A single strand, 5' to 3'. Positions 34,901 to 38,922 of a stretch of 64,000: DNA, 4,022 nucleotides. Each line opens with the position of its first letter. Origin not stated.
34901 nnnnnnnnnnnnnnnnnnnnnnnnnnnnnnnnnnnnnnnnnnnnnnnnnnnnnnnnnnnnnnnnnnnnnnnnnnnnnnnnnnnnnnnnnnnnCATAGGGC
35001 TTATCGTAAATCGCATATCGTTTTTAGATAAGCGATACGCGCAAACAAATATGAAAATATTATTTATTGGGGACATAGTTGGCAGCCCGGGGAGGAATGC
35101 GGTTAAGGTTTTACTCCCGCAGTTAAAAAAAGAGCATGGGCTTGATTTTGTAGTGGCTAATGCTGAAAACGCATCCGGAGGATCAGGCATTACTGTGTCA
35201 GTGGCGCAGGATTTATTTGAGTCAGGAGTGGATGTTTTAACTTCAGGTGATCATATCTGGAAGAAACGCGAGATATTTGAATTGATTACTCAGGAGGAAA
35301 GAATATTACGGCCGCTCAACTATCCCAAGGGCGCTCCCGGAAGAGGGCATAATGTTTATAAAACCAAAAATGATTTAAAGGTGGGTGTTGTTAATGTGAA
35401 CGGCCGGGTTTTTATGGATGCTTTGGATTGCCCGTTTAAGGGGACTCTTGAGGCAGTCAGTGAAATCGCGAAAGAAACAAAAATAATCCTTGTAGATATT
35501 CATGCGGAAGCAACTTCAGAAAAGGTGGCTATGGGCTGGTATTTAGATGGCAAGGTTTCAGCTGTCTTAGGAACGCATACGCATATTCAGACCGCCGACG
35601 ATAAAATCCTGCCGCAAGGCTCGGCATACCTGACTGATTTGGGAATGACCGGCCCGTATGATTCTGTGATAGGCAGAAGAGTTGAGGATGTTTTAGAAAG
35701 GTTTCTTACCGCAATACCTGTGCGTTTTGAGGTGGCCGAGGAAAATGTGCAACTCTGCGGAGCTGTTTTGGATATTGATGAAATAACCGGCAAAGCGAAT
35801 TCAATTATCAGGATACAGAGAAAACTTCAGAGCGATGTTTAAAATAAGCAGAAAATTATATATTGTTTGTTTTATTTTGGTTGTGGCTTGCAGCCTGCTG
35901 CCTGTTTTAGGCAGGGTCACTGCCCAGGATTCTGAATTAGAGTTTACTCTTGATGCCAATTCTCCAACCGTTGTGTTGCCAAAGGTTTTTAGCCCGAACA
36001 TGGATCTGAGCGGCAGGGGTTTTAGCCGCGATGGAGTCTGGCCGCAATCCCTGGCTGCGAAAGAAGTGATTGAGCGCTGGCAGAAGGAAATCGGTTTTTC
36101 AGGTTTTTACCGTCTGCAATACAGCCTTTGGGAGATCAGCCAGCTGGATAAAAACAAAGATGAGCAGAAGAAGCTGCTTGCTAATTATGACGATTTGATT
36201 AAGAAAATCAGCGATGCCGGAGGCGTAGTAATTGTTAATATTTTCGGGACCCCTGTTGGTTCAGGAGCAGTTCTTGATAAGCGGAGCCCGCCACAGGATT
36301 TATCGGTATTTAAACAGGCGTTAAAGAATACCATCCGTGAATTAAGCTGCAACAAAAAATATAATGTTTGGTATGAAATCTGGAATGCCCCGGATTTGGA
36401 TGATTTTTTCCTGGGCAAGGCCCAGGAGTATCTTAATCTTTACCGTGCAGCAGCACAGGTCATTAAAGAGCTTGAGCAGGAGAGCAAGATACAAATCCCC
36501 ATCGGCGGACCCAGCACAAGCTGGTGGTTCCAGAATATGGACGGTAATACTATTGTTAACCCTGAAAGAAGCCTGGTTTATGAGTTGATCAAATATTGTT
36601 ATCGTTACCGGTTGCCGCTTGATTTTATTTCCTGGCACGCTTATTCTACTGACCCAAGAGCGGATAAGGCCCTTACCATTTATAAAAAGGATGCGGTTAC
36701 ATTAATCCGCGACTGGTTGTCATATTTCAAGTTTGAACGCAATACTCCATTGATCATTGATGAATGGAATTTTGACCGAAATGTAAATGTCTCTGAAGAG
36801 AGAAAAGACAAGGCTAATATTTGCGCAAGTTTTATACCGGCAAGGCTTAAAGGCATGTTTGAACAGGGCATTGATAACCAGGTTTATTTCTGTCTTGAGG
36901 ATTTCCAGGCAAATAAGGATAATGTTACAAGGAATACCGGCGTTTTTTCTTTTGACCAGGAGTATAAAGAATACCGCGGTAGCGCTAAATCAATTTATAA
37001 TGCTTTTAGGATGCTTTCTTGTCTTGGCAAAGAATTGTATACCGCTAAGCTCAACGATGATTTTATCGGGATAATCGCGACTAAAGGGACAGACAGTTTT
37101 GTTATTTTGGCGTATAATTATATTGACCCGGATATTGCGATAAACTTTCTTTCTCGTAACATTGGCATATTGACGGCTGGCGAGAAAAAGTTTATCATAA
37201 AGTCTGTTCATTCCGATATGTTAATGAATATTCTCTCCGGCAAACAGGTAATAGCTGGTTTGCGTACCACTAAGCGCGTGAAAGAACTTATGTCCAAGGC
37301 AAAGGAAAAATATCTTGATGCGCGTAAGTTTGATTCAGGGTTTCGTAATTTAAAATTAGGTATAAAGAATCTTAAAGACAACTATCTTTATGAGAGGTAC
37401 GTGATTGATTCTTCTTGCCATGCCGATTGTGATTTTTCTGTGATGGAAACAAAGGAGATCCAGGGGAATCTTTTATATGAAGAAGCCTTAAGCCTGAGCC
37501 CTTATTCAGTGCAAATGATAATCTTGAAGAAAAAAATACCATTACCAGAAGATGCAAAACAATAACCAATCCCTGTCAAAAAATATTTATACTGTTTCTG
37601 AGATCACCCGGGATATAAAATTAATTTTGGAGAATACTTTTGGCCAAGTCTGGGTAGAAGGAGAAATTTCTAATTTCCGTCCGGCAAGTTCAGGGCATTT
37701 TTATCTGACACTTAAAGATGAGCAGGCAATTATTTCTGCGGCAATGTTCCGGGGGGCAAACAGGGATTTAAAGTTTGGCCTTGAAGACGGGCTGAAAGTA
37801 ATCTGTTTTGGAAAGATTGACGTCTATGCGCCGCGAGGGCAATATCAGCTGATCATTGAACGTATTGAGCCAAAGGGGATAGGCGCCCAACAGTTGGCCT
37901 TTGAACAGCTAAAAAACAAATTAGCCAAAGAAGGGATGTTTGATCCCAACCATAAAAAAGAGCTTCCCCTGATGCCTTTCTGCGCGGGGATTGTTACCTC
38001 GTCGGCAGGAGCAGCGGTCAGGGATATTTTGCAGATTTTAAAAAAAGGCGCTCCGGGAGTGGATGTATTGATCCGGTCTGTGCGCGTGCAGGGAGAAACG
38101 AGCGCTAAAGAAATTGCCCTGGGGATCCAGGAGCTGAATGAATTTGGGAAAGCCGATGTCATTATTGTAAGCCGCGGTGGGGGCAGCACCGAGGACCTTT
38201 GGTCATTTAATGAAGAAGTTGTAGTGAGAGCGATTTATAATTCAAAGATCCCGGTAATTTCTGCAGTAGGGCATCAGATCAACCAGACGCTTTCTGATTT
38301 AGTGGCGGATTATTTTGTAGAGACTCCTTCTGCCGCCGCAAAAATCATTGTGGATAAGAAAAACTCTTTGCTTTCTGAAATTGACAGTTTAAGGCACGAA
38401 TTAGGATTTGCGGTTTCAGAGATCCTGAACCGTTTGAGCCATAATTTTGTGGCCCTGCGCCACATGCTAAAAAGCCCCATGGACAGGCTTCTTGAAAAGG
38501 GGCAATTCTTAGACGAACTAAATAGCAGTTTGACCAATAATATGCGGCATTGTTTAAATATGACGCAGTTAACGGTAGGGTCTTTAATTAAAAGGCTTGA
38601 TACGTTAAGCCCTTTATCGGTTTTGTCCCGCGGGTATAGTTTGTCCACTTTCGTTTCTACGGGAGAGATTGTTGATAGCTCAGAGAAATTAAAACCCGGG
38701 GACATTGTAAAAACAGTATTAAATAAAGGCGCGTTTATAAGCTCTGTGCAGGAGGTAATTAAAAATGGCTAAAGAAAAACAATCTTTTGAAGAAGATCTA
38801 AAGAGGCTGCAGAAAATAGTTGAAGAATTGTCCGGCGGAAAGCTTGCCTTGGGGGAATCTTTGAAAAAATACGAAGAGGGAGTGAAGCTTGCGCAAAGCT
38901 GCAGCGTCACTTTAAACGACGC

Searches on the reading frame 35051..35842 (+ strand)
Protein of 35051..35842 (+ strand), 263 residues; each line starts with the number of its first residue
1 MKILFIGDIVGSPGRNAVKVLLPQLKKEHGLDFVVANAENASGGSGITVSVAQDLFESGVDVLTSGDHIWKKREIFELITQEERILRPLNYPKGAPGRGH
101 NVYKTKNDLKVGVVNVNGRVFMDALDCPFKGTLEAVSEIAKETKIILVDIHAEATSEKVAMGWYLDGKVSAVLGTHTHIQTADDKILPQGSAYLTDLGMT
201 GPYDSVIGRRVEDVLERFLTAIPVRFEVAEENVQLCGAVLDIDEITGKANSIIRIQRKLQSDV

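Call 70: search_protein_families(library=pfam, proteins=[window:35051-35842:+], max_evalue=0.00001)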
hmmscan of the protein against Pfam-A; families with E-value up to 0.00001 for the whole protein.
window:35051-35842:+ (263 aa): 2 families
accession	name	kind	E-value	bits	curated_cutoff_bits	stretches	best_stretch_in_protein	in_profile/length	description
PF13277.11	YmdB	-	7.4e-110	366.6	27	1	4-255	1-253/253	YmdB-like protein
PF00149.33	Metallophos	-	1e-07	33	21.5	1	1-179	1-190/191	Calcineurin-like phosphoesterase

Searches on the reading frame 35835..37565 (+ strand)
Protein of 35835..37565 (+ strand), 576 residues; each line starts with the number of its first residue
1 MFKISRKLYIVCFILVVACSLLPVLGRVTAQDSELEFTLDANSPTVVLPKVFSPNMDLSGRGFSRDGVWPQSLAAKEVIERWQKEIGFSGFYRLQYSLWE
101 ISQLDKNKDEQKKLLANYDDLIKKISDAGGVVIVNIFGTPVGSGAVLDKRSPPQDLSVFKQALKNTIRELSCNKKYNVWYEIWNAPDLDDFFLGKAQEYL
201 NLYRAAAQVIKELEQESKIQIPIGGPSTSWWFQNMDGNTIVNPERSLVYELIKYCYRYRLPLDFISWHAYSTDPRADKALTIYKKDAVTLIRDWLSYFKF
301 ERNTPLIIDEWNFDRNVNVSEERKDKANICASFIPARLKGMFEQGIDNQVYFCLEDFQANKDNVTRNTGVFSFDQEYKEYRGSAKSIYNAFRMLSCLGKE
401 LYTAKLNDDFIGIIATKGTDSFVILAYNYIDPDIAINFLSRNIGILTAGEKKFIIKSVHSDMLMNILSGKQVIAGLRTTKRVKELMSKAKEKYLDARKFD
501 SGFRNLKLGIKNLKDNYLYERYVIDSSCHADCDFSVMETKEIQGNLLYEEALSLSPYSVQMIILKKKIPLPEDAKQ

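Call 60: search_protein_families(library=pfam, proteins=[window:35835-37565:+], max_evalue=0.00001)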
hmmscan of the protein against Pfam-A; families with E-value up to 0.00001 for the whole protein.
window:35835-37565:+ (576 aa): 2 families
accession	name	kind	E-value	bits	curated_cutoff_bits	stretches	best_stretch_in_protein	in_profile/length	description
PF01229.23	Glyco_hydro_39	-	2.1e-18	66.8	26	1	177-429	149-384/472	Glycosyl hydrolases family 39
PF00150.24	Cellulase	-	5.2e-07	29.9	23.5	1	93-323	39-248/272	Cellulase (glycosyl hydrolase family 5)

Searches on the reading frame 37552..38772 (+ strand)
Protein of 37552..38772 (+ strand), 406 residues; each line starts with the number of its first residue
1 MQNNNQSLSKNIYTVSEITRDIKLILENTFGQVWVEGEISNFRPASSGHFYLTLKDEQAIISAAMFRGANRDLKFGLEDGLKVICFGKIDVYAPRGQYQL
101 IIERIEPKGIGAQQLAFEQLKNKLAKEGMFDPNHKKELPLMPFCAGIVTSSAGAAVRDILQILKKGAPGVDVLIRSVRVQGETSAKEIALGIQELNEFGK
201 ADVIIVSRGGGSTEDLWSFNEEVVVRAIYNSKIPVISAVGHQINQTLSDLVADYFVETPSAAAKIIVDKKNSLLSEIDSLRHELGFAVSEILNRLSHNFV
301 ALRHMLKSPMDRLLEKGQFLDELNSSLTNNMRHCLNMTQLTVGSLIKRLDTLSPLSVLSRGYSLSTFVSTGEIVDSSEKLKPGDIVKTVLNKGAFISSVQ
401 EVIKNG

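Call 60: search_protein_families(library=pfam, proteins=[window:37552-38772:+], max_evalue=0.00001)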
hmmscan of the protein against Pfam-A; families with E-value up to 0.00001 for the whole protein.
window:37552-38772:+ (406 aa): 3 families
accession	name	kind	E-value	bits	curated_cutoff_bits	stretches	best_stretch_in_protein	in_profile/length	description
PF02601.20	Exonuc_VII_L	-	2.5e-78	264.2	35.9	2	129-339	1-211/315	Exonuclease VII, large subunit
PF13742.12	tRNA_anti_2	-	4.5e-33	113.8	27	1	13-106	1-95/95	OB-fold nucleic acid binding domain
PF01336.31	tRNA_anti-codon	-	1.5e-12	47.7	27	1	33-107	1-74/75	OB-fold nucleic acid binding domain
